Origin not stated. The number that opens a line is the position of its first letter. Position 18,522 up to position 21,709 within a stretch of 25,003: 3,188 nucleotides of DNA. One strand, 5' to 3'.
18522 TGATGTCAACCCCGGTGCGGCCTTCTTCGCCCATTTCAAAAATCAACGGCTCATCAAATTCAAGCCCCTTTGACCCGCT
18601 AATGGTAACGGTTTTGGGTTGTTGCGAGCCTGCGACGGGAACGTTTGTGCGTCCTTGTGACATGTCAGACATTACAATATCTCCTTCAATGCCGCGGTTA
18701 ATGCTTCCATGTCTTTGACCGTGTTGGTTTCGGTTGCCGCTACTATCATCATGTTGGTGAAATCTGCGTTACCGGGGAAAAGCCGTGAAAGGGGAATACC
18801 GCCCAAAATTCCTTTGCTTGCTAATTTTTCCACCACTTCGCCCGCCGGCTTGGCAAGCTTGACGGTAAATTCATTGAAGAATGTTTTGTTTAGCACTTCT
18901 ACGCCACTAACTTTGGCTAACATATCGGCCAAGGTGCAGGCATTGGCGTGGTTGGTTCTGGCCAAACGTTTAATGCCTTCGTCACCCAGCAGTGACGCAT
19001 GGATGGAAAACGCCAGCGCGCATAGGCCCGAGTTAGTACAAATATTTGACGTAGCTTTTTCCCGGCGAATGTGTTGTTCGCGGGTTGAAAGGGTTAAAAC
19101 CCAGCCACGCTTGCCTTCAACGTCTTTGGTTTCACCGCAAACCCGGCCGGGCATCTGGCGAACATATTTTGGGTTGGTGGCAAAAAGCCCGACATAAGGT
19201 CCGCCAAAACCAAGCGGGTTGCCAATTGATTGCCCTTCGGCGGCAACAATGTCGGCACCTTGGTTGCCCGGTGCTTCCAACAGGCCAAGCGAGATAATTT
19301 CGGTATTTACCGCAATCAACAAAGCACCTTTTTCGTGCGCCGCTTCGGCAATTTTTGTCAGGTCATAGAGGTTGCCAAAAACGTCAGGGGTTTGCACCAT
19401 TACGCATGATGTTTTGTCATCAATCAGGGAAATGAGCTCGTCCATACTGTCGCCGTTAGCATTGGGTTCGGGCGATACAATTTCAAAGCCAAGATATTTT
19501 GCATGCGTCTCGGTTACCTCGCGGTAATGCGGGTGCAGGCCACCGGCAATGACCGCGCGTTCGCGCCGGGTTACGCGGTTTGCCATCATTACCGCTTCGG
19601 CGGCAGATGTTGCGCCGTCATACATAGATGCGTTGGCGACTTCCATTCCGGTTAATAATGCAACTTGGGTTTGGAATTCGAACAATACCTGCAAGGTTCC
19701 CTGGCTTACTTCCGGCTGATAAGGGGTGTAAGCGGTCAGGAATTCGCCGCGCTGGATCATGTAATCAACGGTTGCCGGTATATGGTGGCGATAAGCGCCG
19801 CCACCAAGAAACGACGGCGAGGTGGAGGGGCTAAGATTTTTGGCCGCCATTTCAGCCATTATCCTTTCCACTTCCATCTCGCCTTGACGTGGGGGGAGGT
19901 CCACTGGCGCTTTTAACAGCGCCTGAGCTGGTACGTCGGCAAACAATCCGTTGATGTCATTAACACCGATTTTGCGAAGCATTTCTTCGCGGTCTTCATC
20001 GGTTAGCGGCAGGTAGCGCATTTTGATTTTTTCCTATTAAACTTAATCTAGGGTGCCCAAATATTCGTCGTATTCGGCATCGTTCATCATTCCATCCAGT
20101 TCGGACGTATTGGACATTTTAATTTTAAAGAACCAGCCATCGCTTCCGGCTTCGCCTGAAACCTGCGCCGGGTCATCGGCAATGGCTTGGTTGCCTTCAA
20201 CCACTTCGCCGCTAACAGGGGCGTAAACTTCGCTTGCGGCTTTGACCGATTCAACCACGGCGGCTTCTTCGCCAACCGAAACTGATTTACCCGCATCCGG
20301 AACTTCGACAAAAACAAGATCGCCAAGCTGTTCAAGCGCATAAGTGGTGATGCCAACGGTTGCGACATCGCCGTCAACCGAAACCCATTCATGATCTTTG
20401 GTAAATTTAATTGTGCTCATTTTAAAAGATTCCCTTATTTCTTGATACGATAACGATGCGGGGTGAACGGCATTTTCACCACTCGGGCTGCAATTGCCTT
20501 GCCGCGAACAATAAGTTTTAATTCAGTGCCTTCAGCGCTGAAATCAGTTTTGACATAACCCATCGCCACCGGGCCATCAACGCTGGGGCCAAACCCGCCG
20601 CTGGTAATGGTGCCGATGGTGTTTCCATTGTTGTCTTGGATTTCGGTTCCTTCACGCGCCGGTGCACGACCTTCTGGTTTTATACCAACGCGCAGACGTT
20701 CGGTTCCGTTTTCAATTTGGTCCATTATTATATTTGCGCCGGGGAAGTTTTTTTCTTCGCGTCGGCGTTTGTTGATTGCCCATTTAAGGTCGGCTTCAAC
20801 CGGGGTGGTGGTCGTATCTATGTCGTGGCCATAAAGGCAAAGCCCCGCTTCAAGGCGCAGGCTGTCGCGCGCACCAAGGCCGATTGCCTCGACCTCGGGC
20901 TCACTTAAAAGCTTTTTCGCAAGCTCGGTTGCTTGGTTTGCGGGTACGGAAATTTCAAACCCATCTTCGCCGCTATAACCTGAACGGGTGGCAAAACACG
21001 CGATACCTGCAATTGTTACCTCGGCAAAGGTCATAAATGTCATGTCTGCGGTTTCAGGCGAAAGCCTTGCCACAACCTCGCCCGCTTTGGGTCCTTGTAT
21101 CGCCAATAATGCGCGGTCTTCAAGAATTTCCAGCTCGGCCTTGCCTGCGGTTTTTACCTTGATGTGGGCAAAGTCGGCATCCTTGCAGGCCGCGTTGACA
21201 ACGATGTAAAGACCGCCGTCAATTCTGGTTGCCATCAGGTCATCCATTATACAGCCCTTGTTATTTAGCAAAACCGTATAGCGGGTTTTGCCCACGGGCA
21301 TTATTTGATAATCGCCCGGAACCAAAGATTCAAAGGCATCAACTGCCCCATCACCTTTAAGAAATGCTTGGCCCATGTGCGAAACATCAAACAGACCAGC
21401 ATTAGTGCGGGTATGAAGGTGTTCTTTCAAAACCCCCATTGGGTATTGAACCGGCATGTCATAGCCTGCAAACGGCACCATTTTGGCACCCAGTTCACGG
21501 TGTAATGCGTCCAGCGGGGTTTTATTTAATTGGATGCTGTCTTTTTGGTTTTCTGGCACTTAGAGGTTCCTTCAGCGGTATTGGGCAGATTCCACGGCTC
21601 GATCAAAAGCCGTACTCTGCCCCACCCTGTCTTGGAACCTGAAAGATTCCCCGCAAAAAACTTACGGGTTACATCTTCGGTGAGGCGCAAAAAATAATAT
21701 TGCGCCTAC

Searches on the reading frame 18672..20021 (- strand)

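Call 6: search_protein_families(library=pfam, proteins=[window:18672-20021:-])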
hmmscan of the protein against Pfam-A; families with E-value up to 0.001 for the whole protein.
window:18672-20021:- (449 aa): 3 families
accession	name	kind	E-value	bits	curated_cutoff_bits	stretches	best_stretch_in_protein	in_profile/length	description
PF02347.22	GDC-P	-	2.8e-123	412.4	26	1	1-444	1-428/429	Glycine cleavage system P-protein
PF01053.26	Cys_Met_Meta_PP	-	2.3e-06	26.8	27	1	119-260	60-193/381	Cys/Met metabolism PLP-dependent enzyme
PF00266.25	Aminotran_5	-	3.5e-06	26.7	21.5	1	114-378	46-301/371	Aminotransferase class-V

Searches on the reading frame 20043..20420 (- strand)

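Call 6: search_protein_families(library=pfam, proteins=[window:20043-20420:-])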
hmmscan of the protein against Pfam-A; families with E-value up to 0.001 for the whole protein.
window:20043-20420:- (125 aa): 1 family
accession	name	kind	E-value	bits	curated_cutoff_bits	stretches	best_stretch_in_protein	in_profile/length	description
PF01597.25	GCV_H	-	2.8e-39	134.2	22.2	1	5-121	2-119/122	Glycine cleavage H-protein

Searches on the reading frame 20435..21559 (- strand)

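Call 6: search_protein_families(library=pfam, proteins=[window:20435-21559:-])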
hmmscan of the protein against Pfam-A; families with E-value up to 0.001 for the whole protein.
window:20435-21559:- (374 aa): 2 families
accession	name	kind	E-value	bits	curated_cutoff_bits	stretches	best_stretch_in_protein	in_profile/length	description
PF01571.26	GCV_T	-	3.9e-84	282.3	25.6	1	16-261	1-255/255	Aminomethyltransferase folate-binding domain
PF08669.17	GCV_T_C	-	2.3e-20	72.7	25.9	1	290-365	3-78/80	Glycine cleavage T-protein C-terminal barrel domain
